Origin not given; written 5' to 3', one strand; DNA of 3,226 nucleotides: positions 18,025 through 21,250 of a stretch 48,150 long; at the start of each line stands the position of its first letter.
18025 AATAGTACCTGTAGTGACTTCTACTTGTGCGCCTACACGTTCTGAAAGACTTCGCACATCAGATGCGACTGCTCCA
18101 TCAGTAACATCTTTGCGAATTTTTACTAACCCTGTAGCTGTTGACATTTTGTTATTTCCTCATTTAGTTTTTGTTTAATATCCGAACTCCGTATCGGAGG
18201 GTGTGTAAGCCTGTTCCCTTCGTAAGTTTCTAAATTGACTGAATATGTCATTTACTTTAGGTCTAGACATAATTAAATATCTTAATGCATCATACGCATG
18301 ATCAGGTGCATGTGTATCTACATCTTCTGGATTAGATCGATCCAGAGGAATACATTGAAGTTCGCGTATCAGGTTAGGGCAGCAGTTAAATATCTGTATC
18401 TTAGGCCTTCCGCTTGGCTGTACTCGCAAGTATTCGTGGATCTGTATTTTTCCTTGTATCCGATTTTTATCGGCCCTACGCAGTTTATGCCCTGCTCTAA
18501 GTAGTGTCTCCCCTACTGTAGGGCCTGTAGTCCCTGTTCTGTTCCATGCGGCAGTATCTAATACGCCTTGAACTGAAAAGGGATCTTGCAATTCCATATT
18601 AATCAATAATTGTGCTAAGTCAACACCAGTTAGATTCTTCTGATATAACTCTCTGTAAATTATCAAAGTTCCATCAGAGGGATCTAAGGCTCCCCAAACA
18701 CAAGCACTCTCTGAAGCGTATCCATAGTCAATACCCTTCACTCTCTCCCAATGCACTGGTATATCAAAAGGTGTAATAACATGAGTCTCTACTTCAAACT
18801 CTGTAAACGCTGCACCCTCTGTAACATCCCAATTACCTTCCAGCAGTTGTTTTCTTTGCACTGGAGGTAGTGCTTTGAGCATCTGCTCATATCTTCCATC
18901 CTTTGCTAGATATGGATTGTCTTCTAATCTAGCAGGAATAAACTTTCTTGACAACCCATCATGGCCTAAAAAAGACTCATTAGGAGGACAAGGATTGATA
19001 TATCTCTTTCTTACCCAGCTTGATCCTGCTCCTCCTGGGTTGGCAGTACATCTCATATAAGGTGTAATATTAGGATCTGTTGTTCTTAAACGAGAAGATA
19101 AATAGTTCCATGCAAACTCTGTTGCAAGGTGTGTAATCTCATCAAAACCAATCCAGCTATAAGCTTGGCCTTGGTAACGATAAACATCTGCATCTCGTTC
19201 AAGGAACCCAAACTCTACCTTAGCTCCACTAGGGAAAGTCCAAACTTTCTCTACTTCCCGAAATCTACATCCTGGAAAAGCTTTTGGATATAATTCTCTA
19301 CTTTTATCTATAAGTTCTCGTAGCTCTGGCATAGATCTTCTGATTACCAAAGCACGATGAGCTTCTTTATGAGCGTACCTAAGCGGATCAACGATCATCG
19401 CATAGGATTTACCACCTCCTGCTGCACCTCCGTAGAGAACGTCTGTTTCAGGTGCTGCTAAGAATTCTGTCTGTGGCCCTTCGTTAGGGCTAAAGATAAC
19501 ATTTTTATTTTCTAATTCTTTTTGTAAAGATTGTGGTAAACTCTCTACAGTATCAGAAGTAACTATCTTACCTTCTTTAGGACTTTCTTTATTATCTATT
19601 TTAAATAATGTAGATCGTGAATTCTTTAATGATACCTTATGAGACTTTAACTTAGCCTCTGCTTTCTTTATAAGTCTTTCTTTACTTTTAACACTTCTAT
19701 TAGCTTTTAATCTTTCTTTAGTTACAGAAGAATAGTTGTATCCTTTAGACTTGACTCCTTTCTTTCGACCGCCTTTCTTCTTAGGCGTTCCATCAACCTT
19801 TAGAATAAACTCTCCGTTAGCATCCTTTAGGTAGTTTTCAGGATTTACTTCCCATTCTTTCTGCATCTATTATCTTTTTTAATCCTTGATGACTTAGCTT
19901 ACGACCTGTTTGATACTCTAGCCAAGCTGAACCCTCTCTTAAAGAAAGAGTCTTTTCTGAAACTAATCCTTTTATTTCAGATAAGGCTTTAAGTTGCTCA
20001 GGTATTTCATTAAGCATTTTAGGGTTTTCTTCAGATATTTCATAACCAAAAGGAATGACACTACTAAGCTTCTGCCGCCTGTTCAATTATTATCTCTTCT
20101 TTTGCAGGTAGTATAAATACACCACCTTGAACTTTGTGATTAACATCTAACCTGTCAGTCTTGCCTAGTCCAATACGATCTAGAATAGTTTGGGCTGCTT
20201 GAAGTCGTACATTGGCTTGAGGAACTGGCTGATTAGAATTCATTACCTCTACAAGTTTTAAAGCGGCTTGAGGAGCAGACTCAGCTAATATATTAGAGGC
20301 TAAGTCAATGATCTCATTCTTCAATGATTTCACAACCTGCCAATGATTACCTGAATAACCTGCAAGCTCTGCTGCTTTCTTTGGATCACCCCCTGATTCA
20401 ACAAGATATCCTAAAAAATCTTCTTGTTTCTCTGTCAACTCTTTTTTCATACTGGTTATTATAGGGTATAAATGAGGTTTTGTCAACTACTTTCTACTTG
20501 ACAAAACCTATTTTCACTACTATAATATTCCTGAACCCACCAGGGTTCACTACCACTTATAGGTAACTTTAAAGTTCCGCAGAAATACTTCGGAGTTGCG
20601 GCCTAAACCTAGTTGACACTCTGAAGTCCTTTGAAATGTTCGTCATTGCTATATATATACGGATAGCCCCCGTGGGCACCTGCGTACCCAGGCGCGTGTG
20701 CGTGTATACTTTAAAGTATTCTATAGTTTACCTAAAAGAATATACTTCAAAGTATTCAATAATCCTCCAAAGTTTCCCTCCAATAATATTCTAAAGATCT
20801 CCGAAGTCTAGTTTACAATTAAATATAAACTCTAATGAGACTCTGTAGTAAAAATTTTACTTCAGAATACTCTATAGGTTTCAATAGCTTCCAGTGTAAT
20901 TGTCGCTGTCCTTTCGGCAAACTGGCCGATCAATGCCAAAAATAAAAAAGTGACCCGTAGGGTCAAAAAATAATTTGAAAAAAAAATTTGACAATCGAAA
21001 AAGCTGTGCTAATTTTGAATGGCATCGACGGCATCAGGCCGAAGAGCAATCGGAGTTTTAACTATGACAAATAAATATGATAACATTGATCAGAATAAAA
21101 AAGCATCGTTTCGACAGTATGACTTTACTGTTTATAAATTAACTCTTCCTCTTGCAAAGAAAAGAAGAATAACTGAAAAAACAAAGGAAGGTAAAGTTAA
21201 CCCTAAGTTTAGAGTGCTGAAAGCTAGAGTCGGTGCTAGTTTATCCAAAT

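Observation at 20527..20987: ~460-nt non-coding region with seven ACT-N4-AGT palindromes, a GC-rich island and longer repeats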

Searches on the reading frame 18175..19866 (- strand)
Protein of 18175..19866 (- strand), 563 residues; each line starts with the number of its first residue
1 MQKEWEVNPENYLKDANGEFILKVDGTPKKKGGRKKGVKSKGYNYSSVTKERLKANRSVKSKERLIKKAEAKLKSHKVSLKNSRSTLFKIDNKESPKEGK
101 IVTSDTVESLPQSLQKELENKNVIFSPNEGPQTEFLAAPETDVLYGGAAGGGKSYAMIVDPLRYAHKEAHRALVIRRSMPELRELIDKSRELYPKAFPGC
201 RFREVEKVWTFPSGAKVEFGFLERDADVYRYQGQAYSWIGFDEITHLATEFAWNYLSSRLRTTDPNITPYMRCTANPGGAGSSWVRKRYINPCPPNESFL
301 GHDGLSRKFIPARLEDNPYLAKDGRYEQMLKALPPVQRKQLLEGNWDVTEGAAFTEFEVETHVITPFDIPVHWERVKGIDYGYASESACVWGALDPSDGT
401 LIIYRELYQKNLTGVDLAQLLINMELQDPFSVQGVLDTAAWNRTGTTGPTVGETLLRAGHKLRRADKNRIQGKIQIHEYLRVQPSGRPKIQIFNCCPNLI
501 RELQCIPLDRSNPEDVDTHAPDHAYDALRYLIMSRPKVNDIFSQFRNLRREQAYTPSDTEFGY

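Call 9: search_dna_similar(query=window:18175-19866:-, collection=phages, mode=protein, max_rows=30)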
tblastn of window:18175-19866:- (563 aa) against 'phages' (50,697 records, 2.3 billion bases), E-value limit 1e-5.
Records with a match: 1781; places in all: 1786; records where one place covers at least 80% of the query: 29.
Best place of each record, by identity: 60-80% 3; <60% 1778.
By first word of the organism name: Pseudomonas 475; Escherichia 229; Salmonella 146; Vibrio 144; Rheinheimera 112; Arthrobacter 72; Acinetobacter 52; Klebsiella 43; Xanthomonas 41; Stenotrophomonas 38; and 80 more.
By host as written in the record: - 212; Pseudomonas aeruginosa 167; Rheinheimera sp. BAL341 112; Pseudomonas aeruginosa PAO1 74; Escherichia coli 70; Arthrobacter sp. ATCC 21022 54; Escherichia coli K-12 MG1655 35; Pseudomonas sp. 23; and 444 more.
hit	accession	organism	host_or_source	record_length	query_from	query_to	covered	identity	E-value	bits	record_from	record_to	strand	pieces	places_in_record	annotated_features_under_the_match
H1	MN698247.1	Pelagibacter phage HTVC115P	Candidatus Pelagibacter sp. HTCC7211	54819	46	563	92%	65.8%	0e+0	697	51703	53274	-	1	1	terminase large subunit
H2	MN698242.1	Pelagibacter phage HTVC103P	Candidatus Pelagibacter sp. HTCC7211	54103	43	563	93%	62.7%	0e+0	691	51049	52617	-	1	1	terminase large subunit | hypothetical protein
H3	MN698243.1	Pelagibacter phage HTVC104P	Candidatus Pelagibacter sp. HTCC7211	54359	43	563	93%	62.7%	0e+0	690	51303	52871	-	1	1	terminase large subunit | hypothetical protein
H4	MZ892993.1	Pelagibacter phage HTVC033P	Candidatus Pelagibacter sp. HTCC1062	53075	54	563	91%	47.1%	5e-147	474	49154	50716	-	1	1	terminase large subunit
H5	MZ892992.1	Roseobacter phage CRP-738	Rhodobacteraceae bacterium FZCC0089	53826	44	563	92%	44.6%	3e-133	434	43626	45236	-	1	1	terminase large subunit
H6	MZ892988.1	Roseobacter phage CRP-212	Rhodobacteraceae bacterium FZCC0040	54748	50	563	91%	45.0%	4e-128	419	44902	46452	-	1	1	terminase large subunit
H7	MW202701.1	Caudoviricetes sp.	Manatee Spring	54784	44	563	92%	44.0%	6e-130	424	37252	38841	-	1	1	large subunit terminase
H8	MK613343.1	Roseobacter phage CRP-1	Rhodobacteraceae bacterium FZCC0023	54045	89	563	84%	47.8%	1e-140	456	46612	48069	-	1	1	terminase large subunit | hypothetical protein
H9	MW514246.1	Roseobacter phage CRP-9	Rhodobacteraceae bacterium FZCC0023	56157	89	563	84%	47.4%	3e-133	434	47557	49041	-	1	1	terminase large subunit | hypothetical protein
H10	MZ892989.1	Roseobacter phage CRP-235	Rhodobacteraceae bacterium FZCC0040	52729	89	563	84%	47.0%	8e-132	430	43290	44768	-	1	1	terminase large subunit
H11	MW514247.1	Roseobacter phage CRP-13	Rhodobacteraceae bacterium FZCC0023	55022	111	563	80%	48.1%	1e-133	435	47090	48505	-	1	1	terminase large subunit | hypothetical protein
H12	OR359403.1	Aeromonas phage 1233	Aeromonas sp.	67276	46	561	92%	41.8%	3e-113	376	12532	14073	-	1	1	terminase large subunit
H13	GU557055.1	Puniceispirillum phage HMO-2011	Candidatus Puniceispirillum marinum ...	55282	106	563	81%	46.8%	9e-136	441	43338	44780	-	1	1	phage terminase large subunit | hypothetical protein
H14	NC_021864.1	Puniceispirillum phage HMO-2011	Candidatus Puniceispirillum marinum ...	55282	106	563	81%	46.8%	9e-136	441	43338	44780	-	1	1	terminase large subunit | hypothetical protein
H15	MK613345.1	Roseobacter phage CRP-3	Rhodobacteraceae bacterium FZCC0040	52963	119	563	79%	48.0%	4e-127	416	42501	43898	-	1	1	terminase large subunit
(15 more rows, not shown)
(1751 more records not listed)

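Call 30: search_protein_families(library=pfam, proteins=[window:18175-19866:-], max_evalue=0.1)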
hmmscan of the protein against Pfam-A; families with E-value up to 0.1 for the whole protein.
window:18175-19866:- (563 aa): 2 families
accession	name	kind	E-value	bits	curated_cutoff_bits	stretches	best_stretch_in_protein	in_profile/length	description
PF03237.21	Terminase_6N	-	3.9e-09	36.9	22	1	145-359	2-213/215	Terminase large subunit, T4likevirus-type, N-terminal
PF04466.19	Terminase_3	-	9e-05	22.5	23.2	1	141-297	4-153/201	Phage terminase large subunit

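Call 31: search_protein_families(library=phrogs, proteins=[window:18175-19866:-], max_evalue=0.01)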
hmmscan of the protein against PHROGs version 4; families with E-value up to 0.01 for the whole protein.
window:18175-19866:- (563 aa): 7 families
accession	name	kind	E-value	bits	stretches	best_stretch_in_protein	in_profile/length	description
phrog_979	-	head and packaging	1.2e-65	223.5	2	48-286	74-311/642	terminase large subunit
phrog_2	-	head and packaging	1.2e-31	111.3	1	79-542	250-600/807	terminase large subunit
phrog_9526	-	head and packaging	1.8e-22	81.1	1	122-277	5-167/280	terminase large subunit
phrog_5653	-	head and packaging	3.2e-19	70.4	1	344-535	1-180/199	terminase large subunit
phrog_10250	-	head and packaging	9.9e-07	29.7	1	331-534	3-214/228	terminase large subunit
phrog_6672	-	head and packaging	0.0036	17.8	0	401-541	7-135/145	terminase large subunit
phrog_15848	-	head and packaging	0.0079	16.5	0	143-307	21-185/272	terminase large subunit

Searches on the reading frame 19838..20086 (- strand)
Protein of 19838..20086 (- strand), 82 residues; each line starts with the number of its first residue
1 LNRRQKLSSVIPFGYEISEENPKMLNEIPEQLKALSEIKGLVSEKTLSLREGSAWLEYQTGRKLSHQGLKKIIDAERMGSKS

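Call 30: search_protein_families(library=pfam, proteins=[window:19838-20086:-], max_evalue=0.1)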
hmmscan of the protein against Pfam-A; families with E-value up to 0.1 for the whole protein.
window:19838-20086:- (82 aa): 0 families

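Call 31: search_protein_families(library=phrogs, proteins=[window:19838-20086:-], max_evalue=0.01)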
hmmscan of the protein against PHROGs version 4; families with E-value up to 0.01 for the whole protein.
window:19838-20086:- (82 aa): 0 families

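Call 80: search_solved_structures(query=window:19838-20086:-, max_evalue=10)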
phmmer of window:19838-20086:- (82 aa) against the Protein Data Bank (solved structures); distinct sequences matched with E-value up to 10: 2.
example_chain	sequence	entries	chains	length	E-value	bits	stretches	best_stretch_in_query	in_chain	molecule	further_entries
1gtu_A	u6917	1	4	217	1.6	12.5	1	10-40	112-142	GLUTATHIONE S-TRANSFERASE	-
1xw6_A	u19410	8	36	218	1.6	12.5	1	10-40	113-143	Glutathione S-transferase Mu 1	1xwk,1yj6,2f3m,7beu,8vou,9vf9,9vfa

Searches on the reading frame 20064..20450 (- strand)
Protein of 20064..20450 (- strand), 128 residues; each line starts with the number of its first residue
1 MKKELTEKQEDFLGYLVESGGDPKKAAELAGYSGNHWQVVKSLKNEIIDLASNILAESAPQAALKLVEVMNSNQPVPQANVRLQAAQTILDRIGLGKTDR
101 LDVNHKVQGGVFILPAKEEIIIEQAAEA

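Call 15: find_related_loci(query=window:20064-20450:-, collection=viral_contigs, flank=4000)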
Query window:20064-20450:- (128 aa) in viral_contigs; peptide patterns used: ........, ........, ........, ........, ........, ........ (x = any residue, [..] = any of these).
155 stretches matched a pattern; 120 encode a relative of the query (tblastn E <= 1e-3); the best 80 are kept; 80 distinct loci.
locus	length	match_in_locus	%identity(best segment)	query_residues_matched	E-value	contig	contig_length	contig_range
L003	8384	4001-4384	91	1-128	4e-76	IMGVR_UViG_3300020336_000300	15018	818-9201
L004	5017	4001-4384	91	1-128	4e-76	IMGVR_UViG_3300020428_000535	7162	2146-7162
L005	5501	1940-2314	90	1-125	2e-74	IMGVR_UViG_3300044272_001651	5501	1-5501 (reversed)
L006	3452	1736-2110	90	1-125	1e-74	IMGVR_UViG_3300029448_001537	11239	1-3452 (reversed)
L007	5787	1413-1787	89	1-125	6e-74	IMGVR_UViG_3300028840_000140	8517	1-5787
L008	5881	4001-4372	90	2-125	5e-73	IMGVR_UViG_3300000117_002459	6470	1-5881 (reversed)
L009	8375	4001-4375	87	1-125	6e-73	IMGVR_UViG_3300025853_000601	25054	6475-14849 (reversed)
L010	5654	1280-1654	87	1-125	6e-73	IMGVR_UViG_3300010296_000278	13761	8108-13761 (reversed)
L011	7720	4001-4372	90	2-125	5e-73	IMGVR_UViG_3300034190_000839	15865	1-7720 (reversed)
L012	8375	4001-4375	87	1-125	8e-73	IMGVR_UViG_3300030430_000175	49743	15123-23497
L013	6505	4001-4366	89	2-123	4e-72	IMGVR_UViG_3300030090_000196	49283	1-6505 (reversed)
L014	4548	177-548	88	2-125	6e-72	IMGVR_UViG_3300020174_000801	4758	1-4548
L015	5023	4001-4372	88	2-125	6e-72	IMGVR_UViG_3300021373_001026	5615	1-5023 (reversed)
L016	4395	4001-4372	88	2-125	1e-71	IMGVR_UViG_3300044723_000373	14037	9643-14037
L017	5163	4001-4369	89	2-124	1e-71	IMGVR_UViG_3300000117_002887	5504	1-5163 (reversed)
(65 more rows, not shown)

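Call 30: search_protein_families(library=pfam, proteins=[window:20064-20450:-], max_evalue=0.1)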
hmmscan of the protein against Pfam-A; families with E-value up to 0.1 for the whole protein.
window:20064-20450:- (128 aa): 1 family
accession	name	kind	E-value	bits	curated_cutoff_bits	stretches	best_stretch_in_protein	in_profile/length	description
PF03592.21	Terminase_2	-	0.0051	17.9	26.1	0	5-36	1-31/141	Terminase small subunit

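Call 31: search_protein_families(library=phrogs, proteins=[window:20064-20450:-], max_evalue=0.01)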
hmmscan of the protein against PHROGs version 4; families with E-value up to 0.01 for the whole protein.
window:20064-20450:- (128 aa): 5 families
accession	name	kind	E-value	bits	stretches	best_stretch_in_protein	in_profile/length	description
phrog_2538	-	head and packaging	5.8e-07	30.7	1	4-105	2-103/129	terminase small subunit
phrog_51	-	head and packaging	4.9e-05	24.2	1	1-36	85-122/261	terminase small subunit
phrog_7407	-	unknown function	0.00041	21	1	38-99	176-234/370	-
phrog_5334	-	head and packaging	0.0064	17.7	1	21-117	44-136/162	terminase small subunit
phrog_641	-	head and packaging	0.0078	17.7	0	5-34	3-31/162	terminase small subunit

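Call 81: search_solved_structures(query=window:20064-20450:-, max_evalue=10)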
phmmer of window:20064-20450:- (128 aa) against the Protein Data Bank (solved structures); distinct sequences matched with E-value up to 10: 3.
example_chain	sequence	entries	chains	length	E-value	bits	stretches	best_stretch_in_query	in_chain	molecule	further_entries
7joq_I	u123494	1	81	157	9.5e-05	25.9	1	30-106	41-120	Small Terminase subunit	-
6w7t_I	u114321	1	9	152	0.0029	21.1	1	22-106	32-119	small terminase subunit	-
8g8i_A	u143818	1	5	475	0.53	13.8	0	2-31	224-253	C3HR3_9r_shift4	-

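Call 100: find_encoding_contigs(protein=window:20064-20450:-, flank=3000, max_places=10)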
Protein window:20064-20450:- (128 aa): 17 contigs read that carry it; 10 places shown.
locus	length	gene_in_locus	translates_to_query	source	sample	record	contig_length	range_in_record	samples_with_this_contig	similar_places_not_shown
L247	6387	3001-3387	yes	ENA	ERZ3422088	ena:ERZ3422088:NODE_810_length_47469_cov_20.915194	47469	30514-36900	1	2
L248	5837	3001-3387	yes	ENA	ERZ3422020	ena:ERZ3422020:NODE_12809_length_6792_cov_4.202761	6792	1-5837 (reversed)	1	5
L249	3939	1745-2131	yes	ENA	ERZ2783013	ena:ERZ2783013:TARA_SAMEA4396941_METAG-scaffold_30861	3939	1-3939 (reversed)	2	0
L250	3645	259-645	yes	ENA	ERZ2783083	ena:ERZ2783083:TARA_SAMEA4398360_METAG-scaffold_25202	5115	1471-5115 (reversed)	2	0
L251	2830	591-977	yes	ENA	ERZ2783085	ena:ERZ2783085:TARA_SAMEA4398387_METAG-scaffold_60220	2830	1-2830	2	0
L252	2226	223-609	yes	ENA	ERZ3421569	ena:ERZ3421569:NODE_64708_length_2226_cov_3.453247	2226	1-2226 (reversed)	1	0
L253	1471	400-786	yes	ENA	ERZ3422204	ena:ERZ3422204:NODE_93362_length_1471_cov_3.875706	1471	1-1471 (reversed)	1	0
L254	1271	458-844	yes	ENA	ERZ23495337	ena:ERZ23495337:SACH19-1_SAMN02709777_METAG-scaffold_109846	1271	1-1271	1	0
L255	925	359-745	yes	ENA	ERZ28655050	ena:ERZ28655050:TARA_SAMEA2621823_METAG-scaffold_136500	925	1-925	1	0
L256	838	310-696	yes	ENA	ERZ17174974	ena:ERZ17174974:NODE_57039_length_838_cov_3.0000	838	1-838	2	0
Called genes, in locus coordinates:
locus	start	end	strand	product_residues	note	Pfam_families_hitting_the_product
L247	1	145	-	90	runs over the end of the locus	-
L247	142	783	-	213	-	-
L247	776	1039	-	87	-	-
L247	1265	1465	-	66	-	-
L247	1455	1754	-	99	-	-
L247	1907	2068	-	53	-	-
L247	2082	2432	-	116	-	-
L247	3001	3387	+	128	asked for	-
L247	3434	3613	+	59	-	-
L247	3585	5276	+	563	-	PF03237:Terminase_6N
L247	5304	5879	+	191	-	-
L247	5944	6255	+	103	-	-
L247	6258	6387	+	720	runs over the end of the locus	PF23899:SU10_portal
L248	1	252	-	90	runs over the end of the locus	-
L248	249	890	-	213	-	-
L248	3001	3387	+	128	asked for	-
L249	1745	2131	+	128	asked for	-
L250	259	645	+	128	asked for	-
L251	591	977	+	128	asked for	-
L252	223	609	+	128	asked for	-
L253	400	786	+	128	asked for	-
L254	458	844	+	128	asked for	-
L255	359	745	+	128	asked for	-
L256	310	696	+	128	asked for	-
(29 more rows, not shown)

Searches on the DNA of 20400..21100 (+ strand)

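Call 5: search_rna_families(source=window, start=20400, end=21100, threshold=evalue, max_evalue=10, show_alignments=3)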
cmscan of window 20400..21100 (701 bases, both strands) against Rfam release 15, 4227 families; matches with E-value up to 10: 5.
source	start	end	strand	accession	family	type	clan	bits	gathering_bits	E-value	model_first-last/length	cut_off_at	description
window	20751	20961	+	RF02112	DLG2-AS1_1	Gene; lncRNA;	-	24.1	80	4.7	1-215/215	no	DLG2 antisense RNA 1 conserved region 1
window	20457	20527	-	RF01061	mir-548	Gene; miRNA;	-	21.1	90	0.25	1-84/84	no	mir-548 microRNA precursor family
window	21049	21100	-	RF04048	mir-7927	Gene; miRNA;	-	18.8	75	0.56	6-56/56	5'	mir-7927 microRNA precursor family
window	20454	20529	+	RF03287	mir-5904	Gene; miRNA;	-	16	73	3.6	1-84/84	no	mir-5904 microRNA precursor family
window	20702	20757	-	RF03339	mir-3047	Gene; miRNA;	-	15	53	8.3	1-61/61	no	mir-3047 microRNA precursor family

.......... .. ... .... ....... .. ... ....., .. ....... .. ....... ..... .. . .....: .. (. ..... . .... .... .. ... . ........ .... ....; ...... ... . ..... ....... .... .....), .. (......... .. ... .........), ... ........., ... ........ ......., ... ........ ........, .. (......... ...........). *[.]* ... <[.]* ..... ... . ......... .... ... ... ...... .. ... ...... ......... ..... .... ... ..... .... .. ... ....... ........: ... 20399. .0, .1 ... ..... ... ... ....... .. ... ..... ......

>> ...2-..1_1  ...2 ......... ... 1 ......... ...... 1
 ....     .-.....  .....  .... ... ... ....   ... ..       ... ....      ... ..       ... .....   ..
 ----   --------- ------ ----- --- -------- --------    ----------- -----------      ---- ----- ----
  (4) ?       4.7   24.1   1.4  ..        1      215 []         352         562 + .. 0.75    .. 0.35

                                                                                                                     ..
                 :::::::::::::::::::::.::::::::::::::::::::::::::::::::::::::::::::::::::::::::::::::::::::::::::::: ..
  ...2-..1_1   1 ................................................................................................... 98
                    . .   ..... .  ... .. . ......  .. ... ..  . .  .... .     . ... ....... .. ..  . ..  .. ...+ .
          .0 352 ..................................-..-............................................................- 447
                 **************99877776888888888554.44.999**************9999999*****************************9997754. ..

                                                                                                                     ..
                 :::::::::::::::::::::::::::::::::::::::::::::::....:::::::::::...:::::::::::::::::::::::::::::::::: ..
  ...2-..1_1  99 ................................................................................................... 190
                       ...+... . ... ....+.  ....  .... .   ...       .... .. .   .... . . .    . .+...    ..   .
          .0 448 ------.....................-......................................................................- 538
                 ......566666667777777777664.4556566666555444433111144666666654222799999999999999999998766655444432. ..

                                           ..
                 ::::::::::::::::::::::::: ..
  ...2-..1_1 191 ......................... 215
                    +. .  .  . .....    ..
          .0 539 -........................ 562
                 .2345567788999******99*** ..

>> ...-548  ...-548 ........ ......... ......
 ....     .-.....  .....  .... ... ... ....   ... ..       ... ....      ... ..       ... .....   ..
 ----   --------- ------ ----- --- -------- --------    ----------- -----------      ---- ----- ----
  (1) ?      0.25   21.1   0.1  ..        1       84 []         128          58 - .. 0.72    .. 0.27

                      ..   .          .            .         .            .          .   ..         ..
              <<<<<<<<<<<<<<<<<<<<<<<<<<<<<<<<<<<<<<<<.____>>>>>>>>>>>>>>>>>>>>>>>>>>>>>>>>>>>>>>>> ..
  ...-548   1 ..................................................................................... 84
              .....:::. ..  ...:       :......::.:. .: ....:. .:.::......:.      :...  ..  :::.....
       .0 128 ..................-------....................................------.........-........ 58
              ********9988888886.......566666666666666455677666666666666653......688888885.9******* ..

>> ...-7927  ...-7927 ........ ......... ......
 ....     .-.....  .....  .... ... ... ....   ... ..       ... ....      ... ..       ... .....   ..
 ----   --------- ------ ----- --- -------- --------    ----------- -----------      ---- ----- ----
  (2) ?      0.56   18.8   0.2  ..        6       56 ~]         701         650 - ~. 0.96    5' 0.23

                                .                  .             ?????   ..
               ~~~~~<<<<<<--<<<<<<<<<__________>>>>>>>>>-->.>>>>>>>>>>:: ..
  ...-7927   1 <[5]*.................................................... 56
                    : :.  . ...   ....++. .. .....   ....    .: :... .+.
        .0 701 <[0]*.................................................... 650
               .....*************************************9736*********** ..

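Call 8: search_dna_similar(query=window:20440-21070:+, collection=phages, mode=distant, max_rows=40)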
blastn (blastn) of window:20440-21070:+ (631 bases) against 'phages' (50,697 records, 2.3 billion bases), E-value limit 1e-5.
No match.
